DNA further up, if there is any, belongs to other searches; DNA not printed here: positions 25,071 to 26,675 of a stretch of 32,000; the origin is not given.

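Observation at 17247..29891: Non-canonical Ter-family locus combining signalling, a Ca2+ pump, a nucleoside-like biosynthetic module and zinc-knuckle TerD/TerB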

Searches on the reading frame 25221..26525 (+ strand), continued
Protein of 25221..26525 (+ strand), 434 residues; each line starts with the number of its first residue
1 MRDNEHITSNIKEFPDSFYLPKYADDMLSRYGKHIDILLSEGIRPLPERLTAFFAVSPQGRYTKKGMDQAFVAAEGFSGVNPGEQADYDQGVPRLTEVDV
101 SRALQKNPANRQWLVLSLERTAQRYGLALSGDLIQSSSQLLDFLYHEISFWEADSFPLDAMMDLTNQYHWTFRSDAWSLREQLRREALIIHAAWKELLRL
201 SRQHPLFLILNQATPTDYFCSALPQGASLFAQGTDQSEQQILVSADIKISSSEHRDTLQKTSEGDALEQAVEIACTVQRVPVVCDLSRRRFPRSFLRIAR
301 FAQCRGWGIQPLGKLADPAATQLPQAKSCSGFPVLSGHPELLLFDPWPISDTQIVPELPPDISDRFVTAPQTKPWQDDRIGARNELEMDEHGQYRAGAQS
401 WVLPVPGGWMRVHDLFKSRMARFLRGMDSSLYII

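Call 35: fold_search(model_id=the predicted structure, library=pdb)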
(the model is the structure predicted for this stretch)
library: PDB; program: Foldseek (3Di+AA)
matches with E <= 10: 311; with E <= 0.001: 0
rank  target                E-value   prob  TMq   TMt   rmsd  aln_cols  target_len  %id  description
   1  7r7j_B                1.8e-01  0.21  0.20  0.16  12.8       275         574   10  Crystal structure of RadD with ADP (released 2022-04-13)
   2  3gei_A                3.0e-01  0.08  0.12  0.12  21.9       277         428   10  Crystal structure of MnmE from Chlorobium tepidum in complex with GCP (released 2009-10-27)
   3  3gei_B                4.3e-01  0.07  0.12  0.12  21.5       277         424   10  Crystal structure of MnmE from Chlorobium tepidum in complex with GCP (released 2009-10-27)
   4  8h5y_A                4.5e-01  0.13  0.19  0.15  16.2       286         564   10  Crystal structure of RadD- ADP complex (released 2023-10-18)
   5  8h4o_B                4.5e-01  0.11  0.13  0.14  11.1       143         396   10  Crystal Structure of nucleotide-free Irgb6_T95D mutant (released 2023-10-18)
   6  1tk9_A                7.2e-01  0.13  0.16  0.29   7.4       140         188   10  Crystal Structure of Phosphoheptose isomerase 1 (released 2004-06-22)
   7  2i2w_A                7.2e-01  0.10  0.14  0.25   9.1       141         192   11  Crystal Structure of Escherichia Coli Phosphoheptose Isomerase (released 2007-08-21)
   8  4ihq_C                7.2e-01  0.04  0.13  0.11  14.1       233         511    9  Archaellum Assembly ATPase FlaI bound to ADP (released 2013-03-06)
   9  9jwq                  8.5e-01  0.08  0.17  0.23  13.6       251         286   10  De novo designed D-allose binding protein based on 1gud (released 2025-10-15)
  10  6s54_A                8.5e-01  0.06  0.14  0.13  14.8       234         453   11  Transaminase from Pseudomonas fluorescens (released 2019-11-13)
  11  3bjz_B                9.0e-01  0.12  0.17  0.31   7.9       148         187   10  Crystal structure of Pseudomonas aeruginosa phosphoheptose isomerase (released 2007-12-18)
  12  7dly_B                9.5e-01  0.14  0.11  0.12   7.1       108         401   14  Crystal structure of Arabidopsis ACS7 mutant in complex with PPG (released 2021-09-29)
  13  9n2t_C                9.5e-01  0.07  0.13  0.14  12.2       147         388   12  Structure of GDP-bound GM4951_D125G mutant (released 2026-01-14)
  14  8sp2_A                1.1e+00  0.09  0.13  0.16   9.1       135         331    9  Crystal structure of metformin hydrolase (MfmAB) from Pseudomonas mendocina sp. MET-2 apo form (released 2024-03-06)
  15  4ihq_A                1.1e+00  0.04  0.14  0.12  13.8       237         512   10  Archaellum Assembly ATPase FlaI bound to ADP (released 2013-03-06)
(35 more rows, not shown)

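Call 37: search_solved_structures(query=A1, max_evalue=1)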
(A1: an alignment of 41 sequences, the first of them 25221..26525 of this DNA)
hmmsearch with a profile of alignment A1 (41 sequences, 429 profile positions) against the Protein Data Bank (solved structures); distinct sequences matched with E-value up to 1: 8.
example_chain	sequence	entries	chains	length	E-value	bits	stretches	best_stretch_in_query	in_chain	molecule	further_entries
3n4d_A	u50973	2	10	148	0.41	12.2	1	172-222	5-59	Putative tautomerase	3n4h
3n4g_A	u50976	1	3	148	0.43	12.2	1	172-222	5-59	Putative tautomerase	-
9nf4_A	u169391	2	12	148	0.43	12.2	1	172-222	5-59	4-oxalocrotonate tautomerase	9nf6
7ms8_A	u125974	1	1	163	0.53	11.8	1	172-222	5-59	4-oxalocrotonate tautomerase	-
7ms0_A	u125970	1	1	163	0.53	11.8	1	172-222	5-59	4-oxalocrotonate tautomerase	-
7ms9_A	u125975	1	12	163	0.54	11.8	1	172-222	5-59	4-oxalocrotonate tautomerase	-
7ms3_A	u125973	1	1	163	0.55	11.8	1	172-222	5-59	4-oxalocrotonate tautomerase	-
7ms1_A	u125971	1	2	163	0.67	11.5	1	172-222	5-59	4-oxalocrotonate tautomerase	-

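Call 45: fold_search(model_id=the predicted structure, library=viral)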
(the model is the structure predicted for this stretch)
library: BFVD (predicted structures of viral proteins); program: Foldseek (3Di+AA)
matches with E <= 10: 167; with E <= 0.001: 0
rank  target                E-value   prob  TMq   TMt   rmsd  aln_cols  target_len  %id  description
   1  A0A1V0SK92            3.1e-02  0.66  0.23  0.26   9.6       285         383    9  Uncharacterized protein [Klosneuvirus KNV1]
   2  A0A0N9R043            2.5e-01  0.14  0.11  0.16  11.4       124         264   10  Arginase [Chrysochromulina ericina virus CeV-01B]
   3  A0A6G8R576            2.7e-01  0.08  0.15  0.18  19.5       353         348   12  (no name in the UniProt tables at hand)
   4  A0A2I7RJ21            6.3e-01  0.03  0.11  0.12  14.4       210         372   11  ATPase dynein-related AAA domain-containing protein [Vibrio phage 1.188.A._10N.286.51.A6]
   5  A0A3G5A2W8            6.3e-01  0.02  0.13  0.08  24.8       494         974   11  DNA primase [Harvfovirus sp.]
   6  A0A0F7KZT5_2          6.7e-01  0.06  0.17  0.07  27.4       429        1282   11  Helicase ATP-binding domain-containing protein [uncultured marine virus]
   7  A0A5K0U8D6            7.5e-01  0.08  0.10  0.15  12.2       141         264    8  Uncharacterized protein [Yasminevirus sp. GU-2018]
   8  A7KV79                1.0e+00  0.04  0.14  0.11  15.0       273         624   11  (no name in the UniProt tables at hand)
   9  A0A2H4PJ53            1.1e+00  0.15  0.13  0.07   6.3       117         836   13  Putative helicase [Corynebacterium phage phi673]
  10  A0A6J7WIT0            1.1e+00  0.03  0.15  0.11  21.1       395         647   11  Prim_Pol domain containing protein (Fragment) [uncultured Caudovirales phage]
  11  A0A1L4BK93            1.1e+00  0.03  0.13  0.10  14.8       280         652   11  Putative superfamily 3 helicase [Cafeteriavirus-dependent mavirus]
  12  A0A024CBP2            1.2e+00  0.15  0.16  0.24   8.2       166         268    8  Genome polyprotein (Fragment) [Jingmen tick virus]
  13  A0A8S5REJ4            1.2e+00  0.03  0.16  0.16  24.7       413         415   10  DNA 5'-3' helicase [virus sp. ctqEG8]
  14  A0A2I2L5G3            1.2e+00  0.14  0.17  0.21   8.9       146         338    9  Uncharacterized protein [Orpheovirus IHUMI-LCC2]
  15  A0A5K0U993            1.2e+00  0.10  0.13  0.20   8.3       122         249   13  Putative hydrolase [Yasminevirus sp. GU-2018]
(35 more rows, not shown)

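Call 49: search_protein_representatives(alignment_id=A1)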
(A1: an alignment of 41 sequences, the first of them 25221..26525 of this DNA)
Query: 41 sequences, 429 profile positions. Proteins with E-value up to 0.001 (for the whole library): 13; up to 1e-10: 10; up to 1e-30: 9. The best 13 are listed.
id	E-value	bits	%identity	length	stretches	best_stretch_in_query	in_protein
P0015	6.0e-201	683.9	-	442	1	3-424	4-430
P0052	2.2e-168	576.6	-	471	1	19-426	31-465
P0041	2.1e-160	550.3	-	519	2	20-330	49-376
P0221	2.9e-137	474.0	-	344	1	91-423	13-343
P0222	1.0e-128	445.9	-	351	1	88-424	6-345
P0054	1.9e-118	412.0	-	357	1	87-423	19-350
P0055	2.1e-112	392.1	-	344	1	93-420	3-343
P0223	1.6e-111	389.2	-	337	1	91-424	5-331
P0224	6.2e-36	140.2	-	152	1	21-148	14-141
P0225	1.9e-20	89.2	-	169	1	10-122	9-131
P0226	6.6e-08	47.8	-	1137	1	41-402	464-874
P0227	6.4e-05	38.0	-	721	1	57-363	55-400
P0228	5.3e-04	35.0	-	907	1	174-406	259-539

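Call 50: search_protein_families(library=pfam, proteins=[P0226, P0227, P0228, P0041], max_evalue=0.01)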
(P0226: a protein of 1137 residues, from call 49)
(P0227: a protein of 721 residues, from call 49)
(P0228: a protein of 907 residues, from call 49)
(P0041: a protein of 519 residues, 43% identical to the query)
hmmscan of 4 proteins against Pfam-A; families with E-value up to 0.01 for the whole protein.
P0226 (1137 aa): 4 families
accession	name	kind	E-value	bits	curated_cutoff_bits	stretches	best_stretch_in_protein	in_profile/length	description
PF08282.18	Hydrolase_3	-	3.8e-16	60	20.9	2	952-1024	152-220/255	haloacid dehalogenase-like hydrolase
PF05116.19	S6PP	-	9.2e-09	35.7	20.3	1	949-1027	124-201/247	Sucrose-6F-phosphate phosphohydrolase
PF05368.20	NmrA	-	0.00058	20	27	0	116-142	213-239/298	NmrA-like family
PF00702.32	Hydrolase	-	0.0045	17.9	26.4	0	1064-1097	2-46/191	haloacid dehalogenase-like hydrolase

P0227 (721 aa): 2 families
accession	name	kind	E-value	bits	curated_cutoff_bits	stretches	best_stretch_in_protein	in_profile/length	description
PF08282.18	Hydrolase_3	-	2e-11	44.5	20.9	2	556-606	172-220/255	haloacid dehalogenase-like hydrolase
PF05116.19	S6PP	-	6.5e-08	32.9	20.3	1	533-615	126-206/247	Sucrose-6F-phosphate phosphohydrolase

P0228 (907 aa): 2 families
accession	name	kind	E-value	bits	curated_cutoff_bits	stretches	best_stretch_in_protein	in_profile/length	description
PF00702.32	Hydrolase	-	4.7e-12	47.1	26.4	1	591-804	5-191/191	haloacid dehalogenase-like hydrolase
PF13419.12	HAD_2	-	3.6e-05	24.4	23.8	1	663-808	46-176/178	Haloacid dehalogenase-like hydrolase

P0041 (519 aa): 0 families

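Call 51: find_encoding_contigs(protein=P0226, flank=8000, max_places=2)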
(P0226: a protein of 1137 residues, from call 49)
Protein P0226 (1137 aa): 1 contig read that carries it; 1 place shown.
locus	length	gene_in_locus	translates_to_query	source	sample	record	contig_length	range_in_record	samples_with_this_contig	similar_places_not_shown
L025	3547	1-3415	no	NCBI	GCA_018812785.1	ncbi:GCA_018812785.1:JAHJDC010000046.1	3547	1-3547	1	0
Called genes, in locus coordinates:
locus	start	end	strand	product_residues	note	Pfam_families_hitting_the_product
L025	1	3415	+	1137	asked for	PF05116:S6PP, PF08282:Hydrolase_3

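Call 57: find_encoding_contigs(protein=P0004, flank=10000, max_places=1)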
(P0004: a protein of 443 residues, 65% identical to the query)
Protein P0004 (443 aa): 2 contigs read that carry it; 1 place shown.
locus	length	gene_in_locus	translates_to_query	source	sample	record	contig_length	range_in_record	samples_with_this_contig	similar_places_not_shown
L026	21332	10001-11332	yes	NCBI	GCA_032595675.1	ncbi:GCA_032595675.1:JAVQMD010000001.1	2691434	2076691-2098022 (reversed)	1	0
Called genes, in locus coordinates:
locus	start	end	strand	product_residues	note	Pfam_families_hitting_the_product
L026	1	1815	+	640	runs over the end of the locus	PF13672:PP2C_2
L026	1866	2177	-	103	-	PF13031:DUF3892 (weak)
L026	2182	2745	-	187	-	-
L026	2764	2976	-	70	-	-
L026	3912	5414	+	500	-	PF00069:Pkinase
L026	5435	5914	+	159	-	PF04608:PgpA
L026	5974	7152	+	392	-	PF01699:Na_Ca_ex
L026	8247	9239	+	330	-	PF11202:StiP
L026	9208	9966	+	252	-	PF08282:Hydrolase_3 (weak)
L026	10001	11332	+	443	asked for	-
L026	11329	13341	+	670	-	-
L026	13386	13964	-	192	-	PF02342:TerD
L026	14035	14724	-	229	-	PF05099:TerB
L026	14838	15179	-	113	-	-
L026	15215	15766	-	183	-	-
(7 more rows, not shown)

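Call 59: search_protein_families(library=padloc, proteins=[L004:364-999:+, L004:1180-2256:+, L004:2253-4058:+, L004:4055-5557:+, L004:5594-6736:+], max_evalue=0.01)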
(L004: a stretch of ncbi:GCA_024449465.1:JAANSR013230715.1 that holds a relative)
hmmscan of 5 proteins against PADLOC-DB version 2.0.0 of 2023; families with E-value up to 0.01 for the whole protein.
L004:364-999:+ (211 aa): 0 families

L004:1180-2256:+ (358 aa): 0 families

L004:2253-4058:+ (601 aa): 0 families

L004:4055-5557:+ (500 aa): 8 families
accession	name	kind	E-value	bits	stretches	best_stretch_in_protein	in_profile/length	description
PDLC04053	PD-T4-6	-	4.8e-06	24.3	1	146-259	109-215/311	-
PDLC04042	PD-T4-6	-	1.6e-05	22.7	1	152-263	114-220/292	-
PDLC04047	PD-T4-6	-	5.5e-05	20.4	1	151-306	115-262/327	-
PDLC03920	MkoA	-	6e-05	19.5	1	120-263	80-229/1112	-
PDLC04138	mad6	-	8.7e-05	19.6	1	150-261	156-262/659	mads_6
PDLC04043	PD-T4-6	-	0.00058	17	1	154-263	122-225/452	-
PDLC03921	MkoA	-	0.0013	14.5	1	150-192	590-632/1607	-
PDLC04059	PD-T4-6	-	0.0057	13.8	1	150-192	113-155/433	-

L004:5594-6736:+ (380 aa): 0 families

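Call 81: find_encoding_contigs(protein=P0002, flank=10000, max_places=1)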
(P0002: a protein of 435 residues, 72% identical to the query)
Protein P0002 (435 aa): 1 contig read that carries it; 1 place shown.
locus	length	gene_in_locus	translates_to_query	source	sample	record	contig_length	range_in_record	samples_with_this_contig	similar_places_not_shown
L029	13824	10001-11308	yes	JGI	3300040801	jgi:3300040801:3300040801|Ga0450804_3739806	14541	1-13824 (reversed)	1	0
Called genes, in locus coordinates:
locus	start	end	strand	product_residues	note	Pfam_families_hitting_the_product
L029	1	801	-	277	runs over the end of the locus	-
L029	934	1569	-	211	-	-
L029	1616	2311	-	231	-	PF13358:DDE_3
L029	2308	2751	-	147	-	PF13565:HTH_32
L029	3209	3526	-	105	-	-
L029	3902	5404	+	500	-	PF00069:Pkinase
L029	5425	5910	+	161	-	PF04608:PgpA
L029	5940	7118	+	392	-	PF01699:Na_Ca_ex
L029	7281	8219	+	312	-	PF15609:PRTase_2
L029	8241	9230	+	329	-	PF11202:StiP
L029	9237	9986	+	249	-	PF08282:Hydrolase_3 (faint)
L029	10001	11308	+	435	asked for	-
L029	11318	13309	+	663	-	PF08282:Hydrolase_3 (faint)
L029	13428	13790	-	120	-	PF01839:FG-GAP (faint), PF13517:FG-GAP_3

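Call 83: search_protein_families(library=pfam, alignment_id=A1, max_evalue=5)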
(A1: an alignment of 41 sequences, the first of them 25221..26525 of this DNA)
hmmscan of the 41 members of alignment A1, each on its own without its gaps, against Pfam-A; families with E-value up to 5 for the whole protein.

A. member 1, window:25221-26525:+ (434 aa): 0 families

B. families by the number of members that match (of 41 scanned): 11 families
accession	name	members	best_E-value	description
PF24015.1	DUF7329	2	0.033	Family of unknown function (DUF7329)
PF14964.11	INTS15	1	0.035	Integrator complex subunit 15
PF09039.17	HTH_Tnp_Mu_2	1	0.05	Mu DNA binding, I gamma subdomain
PF15115.11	HDNR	1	0.062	Domain of unknown function with conserved HDNR motif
PF19446.4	DUF5984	1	0.065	Family of unknown function (DUF5984)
PF08388.16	GIIM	1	0.1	Group II intron, maturase-specific domain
PF04769.18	MATalpha_HMGbox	1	0.14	Mating-type protein MAT alpha 1 HMG-box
PF25591.1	LRV_2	1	0.2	Leucine Rich Repeat Variant domain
PF12943.12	DUF3839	1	0.22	Protein of unknown function (DUF3839)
PF21154.2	RPN7_PSMD6_C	1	0.77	26S proteasome regulatory subunit RPN7/PSMD6 C-terminal helix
PF13885.11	Keratin_B2_2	1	2.7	Keratin, high sulfur B2 protein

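Call 87: find_related_loci(query=A1, collection=metagenome_contigs, flank=10000)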
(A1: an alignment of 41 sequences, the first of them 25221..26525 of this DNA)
Query A1 (434 aa) in metagenome_contigs; peptide patterns used: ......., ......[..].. (x = any residue, [..] = any of these).
151 stretches matched a pattern; 7 encode a relative of the query (tblastn E <= 1e-3); 7 distinct loci.
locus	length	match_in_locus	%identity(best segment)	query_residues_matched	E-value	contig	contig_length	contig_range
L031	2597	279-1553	50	7-432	3e-154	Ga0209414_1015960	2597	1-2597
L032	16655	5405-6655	51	7-424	4e-137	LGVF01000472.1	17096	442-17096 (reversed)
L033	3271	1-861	72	155-433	3e-139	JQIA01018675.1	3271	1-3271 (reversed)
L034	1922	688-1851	46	36-424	6e-116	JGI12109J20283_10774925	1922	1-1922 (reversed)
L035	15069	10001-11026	49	84-425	7e-107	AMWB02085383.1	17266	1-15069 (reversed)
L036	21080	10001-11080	47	67-425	7e-104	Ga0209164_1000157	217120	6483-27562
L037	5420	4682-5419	41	36-282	1e-55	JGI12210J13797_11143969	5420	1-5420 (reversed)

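Call 90: search_protein_families(library=pfam, proteins=[L032:2-601:+, L032:609-1433:+, L032:1571-2134:+, L032:9202-11946:+, L032:12086-12619:+, L032:12788-13294:+, L032:13197-14408:+, L032:14421-15224:+, L032:15310-16476:+], max_evalue=0.001)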
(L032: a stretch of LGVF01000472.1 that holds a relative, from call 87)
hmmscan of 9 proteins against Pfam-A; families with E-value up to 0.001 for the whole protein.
L032:2-601:+ (199 aa): 1 family
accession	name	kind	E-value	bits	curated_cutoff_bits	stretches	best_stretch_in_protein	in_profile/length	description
PF02348.25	CTP_transf_3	-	1.3e-27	97.4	22.6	1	1-171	65-217/217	Cytidylyltransferase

L032:609-1433:+ (274 aa): 4 families
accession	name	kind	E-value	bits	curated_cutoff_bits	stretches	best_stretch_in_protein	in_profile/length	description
PF04513.17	Baculo_PEP_C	-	0.00015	22.3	38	0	150-246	15-117/140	Baculovirus polyhedron envelope protein, PEP, C terminus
PF13851.11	GAS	-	0.00042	20.2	32.3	1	132-230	28-126/200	Growth-arrest specific micro-tubule binding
PF18822.6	CdvA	-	0.00045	20.7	30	0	60-114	9-63/123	CdvA-like coiled-coil domain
PF07926.17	TPR_MLP1_2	-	0.00057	20.3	36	0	71-165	24-117/129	TPR/MLP1/MLP2-like protein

L032:1571-2134:+ (187 aa): 3 families
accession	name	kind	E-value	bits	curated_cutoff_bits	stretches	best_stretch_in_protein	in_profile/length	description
PF09285.17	Elong-fact-P_C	-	2e-26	91.9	25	1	129-184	1-56/56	Elongation factor P, C-terminal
PF08207.18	EFP_N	-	8.2e-24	83.8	23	1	4-60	2-58/58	Elongation factor P (EF-P) KOW-like domain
PF01132.26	EFP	-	2.5e-20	72.6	27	1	68-121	1-54/54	Elongation factor P (EF-P) OB domain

L032:9202-11946:+ (914 aa): 6 families
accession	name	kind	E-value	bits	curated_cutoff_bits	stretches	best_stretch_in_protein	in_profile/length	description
PF00689.26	Cation_ATPase_C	-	5e-37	127.8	27.3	1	735-905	2-175/175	Cation transporting ATPase, C-terminus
PF00122.25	E1-E2_ATPase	-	3e-32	112.1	28.1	1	113-322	4-179/181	E1-E2 ATPase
PF00690.31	Cation_ATPase_N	-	1.2e-13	50.9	20.4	1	15-64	19-68/69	Cation transporter/ATPase, N-terminus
PF00702.32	Hydrolase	-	3.6e-13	50.8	26.4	1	528-664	69-190/191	haloacid dehalogenase-like hydrolase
PF13246.12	Cation_ATPase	-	9.6e-10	38.8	21.7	1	421-490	20-91/91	Cation transport ATPase (P-type)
PF08282.18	Hydrolase_3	-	5.8e-05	23.4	20.9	0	652-694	210-252/255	haloacid dehalogenase-like hydrolase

L032:12086-12619:+ (177 aa): 0 families

L032:12788-13294:+ (168 aa): 2 families
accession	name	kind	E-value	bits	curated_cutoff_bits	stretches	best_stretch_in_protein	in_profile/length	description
PF05099.18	TerB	-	1.7e-26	93.2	24.4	1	49-167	2-114/118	Tellurite resistance protein TerB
PF04391.17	DUF533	-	0.00051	20.1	29.6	0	35-77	62-99/178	Protein of unknown function (DUF533)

L032:13197-14408:+ (403 aa): 0 families

L032:14421-15224:+ (267 aa): 1 family
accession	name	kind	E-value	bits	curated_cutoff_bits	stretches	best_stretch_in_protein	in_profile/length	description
PF01987.23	AIM24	-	9.6e-72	241.4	25.7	1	45-251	1-205/205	Mitochondrial biogenesis AIM24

L032:15310-16476:+ (388 aa): 2 families
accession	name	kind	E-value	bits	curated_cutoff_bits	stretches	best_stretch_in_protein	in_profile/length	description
PF01435.24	Peptidase_M48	-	3.6e-28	99.1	20.3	1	182-348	20-182/186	Peptidase family M48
PF13203.12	DUF2201_N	-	0.00039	20.6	23.2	1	190-242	28-79/271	Putative metallopeptidase domain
